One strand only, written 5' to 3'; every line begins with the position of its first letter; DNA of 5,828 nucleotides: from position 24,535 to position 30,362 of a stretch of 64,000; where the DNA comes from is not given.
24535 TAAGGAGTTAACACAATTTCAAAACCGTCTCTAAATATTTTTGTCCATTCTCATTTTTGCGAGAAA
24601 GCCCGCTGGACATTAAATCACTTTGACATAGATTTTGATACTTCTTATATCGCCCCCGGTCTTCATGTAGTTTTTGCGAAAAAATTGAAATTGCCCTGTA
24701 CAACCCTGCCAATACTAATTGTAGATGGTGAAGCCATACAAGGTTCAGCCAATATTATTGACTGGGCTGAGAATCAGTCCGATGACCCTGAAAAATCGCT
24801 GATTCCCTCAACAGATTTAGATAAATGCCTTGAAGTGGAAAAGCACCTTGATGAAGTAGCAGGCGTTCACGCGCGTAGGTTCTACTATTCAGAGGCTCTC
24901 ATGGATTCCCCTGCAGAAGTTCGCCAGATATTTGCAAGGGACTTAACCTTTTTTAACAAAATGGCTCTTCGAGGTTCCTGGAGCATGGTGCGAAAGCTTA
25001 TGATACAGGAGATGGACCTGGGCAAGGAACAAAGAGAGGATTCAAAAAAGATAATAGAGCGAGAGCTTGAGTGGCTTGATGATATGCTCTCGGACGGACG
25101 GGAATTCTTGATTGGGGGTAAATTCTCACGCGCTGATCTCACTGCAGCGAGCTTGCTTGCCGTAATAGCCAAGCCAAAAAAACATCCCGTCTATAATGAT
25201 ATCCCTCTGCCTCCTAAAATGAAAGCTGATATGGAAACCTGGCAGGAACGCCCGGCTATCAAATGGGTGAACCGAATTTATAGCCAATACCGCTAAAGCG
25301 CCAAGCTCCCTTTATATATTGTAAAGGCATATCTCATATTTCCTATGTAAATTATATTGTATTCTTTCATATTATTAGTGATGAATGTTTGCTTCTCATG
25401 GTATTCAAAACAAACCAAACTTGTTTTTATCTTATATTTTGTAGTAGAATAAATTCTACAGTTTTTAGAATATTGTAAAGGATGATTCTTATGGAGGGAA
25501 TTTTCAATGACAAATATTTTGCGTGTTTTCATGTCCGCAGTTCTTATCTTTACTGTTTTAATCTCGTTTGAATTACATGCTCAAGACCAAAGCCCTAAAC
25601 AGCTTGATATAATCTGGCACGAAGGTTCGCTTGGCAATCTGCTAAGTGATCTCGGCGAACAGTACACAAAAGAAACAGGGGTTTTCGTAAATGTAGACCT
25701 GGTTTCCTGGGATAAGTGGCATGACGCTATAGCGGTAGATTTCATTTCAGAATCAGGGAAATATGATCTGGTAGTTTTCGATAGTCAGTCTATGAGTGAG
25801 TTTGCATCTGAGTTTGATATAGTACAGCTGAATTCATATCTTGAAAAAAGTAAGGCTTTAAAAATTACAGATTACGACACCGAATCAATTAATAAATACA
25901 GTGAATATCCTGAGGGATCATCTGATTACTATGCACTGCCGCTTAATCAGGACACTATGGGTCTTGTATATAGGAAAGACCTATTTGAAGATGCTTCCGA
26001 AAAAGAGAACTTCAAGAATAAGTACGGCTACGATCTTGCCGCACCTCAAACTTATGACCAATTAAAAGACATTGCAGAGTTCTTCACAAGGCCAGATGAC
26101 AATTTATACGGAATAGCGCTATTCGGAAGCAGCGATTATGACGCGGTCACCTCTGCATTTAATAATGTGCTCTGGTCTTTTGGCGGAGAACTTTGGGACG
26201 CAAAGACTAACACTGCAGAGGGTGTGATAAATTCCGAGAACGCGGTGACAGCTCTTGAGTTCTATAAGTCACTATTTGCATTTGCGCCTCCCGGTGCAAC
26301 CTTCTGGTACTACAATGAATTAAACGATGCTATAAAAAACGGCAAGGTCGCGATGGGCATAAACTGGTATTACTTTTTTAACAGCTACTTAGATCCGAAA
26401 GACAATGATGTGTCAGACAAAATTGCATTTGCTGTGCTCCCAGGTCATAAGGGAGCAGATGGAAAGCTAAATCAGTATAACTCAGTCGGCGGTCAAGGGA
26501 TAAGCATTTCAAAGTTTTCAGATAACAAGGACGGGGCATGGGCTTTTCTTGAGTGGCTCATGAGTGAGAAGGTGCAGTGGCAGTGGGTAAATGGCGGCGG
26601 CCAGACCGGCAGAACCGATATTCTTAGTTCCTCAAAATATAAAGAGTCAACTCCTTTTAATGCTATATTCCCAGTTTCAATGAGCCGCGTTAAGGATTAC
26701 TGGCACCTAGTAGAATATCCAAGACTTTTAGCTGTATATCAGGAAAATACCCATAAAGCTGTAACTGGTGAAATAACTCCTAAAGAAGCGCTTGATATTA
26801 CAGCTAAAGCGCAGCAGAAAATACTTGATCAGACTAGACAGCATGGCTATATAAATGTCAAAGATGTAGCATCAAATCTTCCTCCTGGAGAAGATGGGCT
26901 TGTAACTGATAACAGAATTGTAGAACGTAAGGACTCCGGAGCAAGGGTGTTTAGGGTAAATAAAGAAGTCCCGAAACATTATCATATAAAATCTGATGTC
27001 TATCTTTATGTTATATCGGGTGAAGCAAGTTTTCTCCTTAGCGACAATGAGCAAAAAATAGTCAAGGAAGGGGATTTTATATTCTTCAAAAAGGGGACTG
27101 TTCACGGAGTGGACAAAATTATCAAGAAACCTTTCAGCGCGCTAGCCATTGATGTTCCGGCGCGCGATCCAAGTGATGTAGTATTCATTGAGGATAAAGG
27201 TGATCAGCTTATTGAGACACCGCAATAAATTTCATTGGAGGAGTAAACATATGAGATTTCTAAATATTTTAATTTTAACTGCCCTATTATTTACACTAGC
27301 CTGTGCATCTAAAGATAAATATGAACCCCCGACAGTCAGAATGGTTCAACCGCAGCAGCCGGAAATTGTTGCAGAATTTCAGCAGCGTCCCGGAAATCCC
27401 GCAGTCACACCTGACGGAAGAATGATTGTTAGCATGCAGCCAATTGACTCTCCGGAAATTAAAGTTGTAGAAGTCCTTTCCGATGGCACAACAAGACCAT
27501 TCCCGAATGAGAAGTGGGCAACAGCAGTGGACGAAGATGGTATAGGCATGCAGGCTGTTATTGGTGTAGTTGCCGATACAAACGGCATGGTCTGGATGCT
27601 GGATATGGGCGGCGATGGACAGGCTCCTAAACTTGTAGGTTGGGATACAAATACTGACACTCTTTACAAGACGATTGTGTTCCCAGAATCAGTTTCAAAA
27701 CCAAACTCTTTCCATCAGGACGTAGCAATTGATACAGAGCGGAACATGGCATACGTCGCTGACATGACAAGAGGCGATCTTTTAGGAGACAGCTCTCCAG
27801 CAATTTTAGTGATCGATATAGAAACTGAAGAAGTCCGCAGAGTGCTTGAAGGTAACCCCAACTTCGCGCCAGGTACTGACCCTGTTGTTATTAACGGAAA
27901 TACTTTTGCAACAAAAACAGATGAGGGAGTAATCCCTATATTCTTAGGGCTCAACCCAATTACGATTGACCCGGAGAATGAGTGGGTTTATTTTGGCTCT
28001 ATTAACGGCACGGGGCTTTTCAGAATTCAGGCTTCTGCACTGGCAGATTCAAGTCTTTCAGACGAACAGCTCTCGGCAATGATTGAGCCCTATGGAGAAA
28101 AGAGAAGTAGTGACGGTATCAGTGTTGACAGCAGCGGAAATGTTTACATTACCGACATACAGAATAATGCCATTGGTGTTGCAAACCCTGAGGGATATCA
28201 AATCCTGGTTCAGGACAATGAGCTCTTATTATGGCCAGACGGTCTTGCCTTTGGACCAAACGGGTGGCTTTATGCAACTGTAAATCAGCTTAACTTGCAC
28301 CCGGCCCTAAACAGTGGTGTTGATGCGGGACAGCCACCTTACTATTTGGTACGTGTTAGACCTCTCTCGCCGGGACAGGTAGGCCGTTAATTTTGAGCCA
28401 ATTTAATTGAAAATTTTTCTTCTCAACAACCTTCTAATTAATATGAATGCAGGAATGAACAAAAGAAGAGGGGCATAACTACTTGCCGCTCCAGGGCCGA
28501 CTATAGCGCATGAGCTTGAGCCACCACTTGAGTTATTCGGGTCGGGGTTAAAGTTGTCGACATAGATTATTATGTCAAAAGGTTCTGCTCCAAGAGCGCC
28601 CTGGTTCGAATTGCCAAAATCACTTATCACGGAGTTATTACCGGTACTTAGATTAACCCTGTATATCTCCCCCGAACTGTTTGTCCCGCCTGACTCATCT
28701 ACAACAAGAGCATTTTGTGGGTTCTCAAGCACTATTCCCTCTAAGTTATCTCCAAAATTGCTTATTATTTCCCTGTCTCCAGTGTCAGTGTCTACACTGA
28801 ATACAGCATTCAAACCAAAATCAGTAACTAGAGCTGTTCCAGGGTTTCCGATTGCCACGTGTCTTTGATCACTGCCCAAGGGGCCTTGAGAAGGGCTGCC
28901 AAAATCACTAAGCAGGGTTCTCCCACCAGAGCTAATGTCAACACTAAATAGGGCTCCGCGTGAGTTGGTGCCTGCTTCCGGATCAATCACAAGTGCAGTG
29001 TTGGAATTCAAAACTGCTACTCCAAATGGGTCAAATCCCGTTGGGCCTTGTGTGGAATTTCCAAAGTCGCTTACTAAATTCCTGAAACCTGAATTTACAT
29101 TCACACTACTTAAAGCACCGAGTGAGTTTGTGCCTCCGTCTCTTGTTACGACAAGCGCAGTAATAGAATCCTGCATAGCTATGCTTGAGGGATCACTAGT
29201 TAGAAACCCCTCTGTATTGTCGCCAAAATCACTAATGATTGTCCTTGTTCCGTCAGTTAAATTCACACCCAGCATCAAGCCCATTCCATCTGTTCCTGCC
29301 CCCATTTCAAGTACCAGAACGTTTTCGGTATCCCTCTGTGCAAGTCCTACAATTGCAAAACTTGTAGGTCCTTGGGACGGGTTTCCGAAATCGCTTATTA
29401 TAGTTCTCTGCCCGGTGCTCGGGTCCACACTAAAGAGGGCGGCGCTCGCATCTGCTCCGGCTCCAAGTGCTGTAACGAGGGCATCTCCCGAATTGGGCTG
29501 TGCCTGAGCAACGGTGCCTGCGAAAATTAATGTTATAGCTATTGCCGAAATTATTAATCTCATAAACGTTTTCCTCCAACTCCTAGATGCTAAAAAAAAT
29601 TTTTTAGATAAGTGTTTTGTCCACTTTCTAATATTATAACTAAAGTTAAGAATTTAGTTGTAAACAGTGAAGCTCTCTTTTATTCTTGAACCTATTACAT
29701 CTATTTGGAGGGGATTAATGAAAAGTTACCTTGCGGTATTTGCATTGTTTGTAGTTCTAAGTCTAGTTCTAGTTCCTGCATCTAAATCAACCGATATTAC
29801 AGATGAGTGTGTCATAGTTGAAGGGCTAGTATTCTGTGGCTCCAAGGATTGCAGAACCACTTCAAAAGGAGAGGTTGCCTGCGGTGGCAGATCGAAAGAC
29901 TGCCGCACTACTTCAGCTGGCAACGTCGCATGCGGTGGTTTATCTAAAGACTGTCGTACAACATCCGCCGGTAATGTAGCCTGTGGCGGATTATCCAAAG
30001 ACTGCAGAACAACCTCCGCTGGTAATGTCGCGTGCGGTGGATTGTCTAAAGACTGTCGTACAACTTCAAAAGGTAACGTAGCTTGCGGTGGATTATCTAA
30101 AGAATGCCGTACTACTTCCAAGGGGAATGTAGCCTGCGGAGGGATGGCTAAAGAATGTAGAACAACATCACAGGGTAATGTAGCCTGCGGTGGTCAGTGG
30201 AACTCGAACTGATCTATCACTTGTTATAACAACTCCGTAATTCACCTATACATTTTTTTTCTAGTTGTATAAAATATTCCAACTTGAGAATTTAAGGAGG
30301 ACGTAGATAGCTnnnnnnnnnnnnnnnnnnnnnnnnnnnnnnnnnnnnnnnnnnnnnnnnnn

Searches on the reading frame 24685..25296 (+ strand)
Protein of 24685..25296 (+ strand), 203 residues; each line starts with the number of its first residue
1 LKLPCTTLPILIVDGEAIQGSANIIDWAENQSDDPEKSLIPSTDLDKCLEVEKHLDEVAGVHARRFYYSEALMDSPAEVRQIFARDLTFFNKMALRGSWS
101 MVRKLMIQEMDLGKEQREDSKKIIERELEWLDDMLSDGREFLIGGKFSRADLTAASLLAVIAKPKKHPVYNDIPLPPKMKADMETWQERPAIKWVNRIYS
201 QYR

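Call 46: search_protein_families(library=pfam, proteins=[window:24685-25296:+], max_evalue=0.001)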
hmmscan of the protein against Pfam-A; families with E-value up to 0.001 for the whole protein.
window:24685-25296:+ (203 aa): 3 families
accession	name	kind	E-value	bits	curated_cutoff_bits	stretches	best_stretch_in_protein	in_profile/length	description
PF14497.11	GST_C_3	-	3.3e-06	27.7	21.6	1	114-193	19-98/104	Glutathione S-transferase, C-terminal domain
PF13410.11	GST_C_2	-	1.7e-05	25.3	24.9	1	115-159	2-45/69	Glutathione S-transferase, C-terminal domain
PF00043.30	GST_C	-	5.2e-05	23.8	20.7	1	114-169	21-75/93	Glutathione S-transferase, C-terminal domain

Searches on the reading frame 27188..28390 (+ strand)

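Call 3: search_protein_families(library=pfam, proteins=[window:27188-28390:+], max_evalue=0.1)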
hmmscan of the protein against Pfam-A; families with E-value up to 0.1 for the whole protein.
window:27188-28390:+ (400 aa): 4 families
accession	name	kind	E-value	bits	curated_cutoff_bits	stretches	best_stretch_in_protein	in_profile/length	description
PF03022.22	MRJP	-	5.3e-24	85.5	19.8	1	123-368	2-257/288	Major royal jelly protein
PF08450.18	SGL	-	5e-06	26.7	26.3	1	255-339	136-217/246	SMP-30/Gluconolactonase/LRE-like region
PF06739.17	SBBP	-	0.0051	17.2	20.5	1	310-322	17-29/38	Beta-propeller repeat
PF20067.5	SSL_N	-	0.015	15.6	18.9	0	352-366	25-39/46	Strictosidine synthase-like, N-terminal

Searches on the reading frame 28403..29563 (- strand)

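Call 3: search_protein_families(library=pfam, proteins=[window:28403-29563:-], max_evalue=0.1)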
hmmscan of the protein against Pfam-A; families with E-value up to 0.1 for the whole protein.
window:28403-29563:- (386 aa): 3 families
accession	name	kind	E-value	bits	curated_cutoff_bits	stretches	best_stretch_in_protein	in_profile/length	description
PF14339.12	DUF4394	-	2.4e-06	27.5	29.6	1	154-223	157-222/230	Domain of unknown function (DUF4394)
PF10294.15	Methyltransf_16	-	0.033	14.4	21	1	76-123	42-87/174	Lysine methyltransferase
PF08196.16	UL2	-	0.069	13.6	25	0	131-167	3-39/59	UL2 protein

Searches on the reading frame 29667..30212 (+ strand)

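Call 3: search_protein_families(library=pfam, proteins=[window:29667-30212:+], max_evalue=0.1)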
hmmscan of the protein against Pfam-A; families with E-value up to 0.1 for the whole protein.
window:29667-30212:+ (181 aa): 2 families
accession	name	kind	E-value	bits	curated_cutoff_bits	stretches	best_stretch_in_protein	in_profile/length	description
PF10162.14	G8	-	0.012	15.9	22.9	0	18-87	24-96/124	G8 domain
PF12911.12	OppC_N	-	0.012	15.9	23.9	1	12-36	5-29/53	N-terminal TM domain of oligopeptide transport permease C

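Call 4: search_protein_families(library=ncbifam, proteins=[window:29667-30212:+], max_evalue=0.1)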
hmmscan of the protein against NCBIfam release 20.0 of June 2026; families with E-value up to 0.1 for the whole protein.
window:29667-30212:+ (181 aa): 0 families
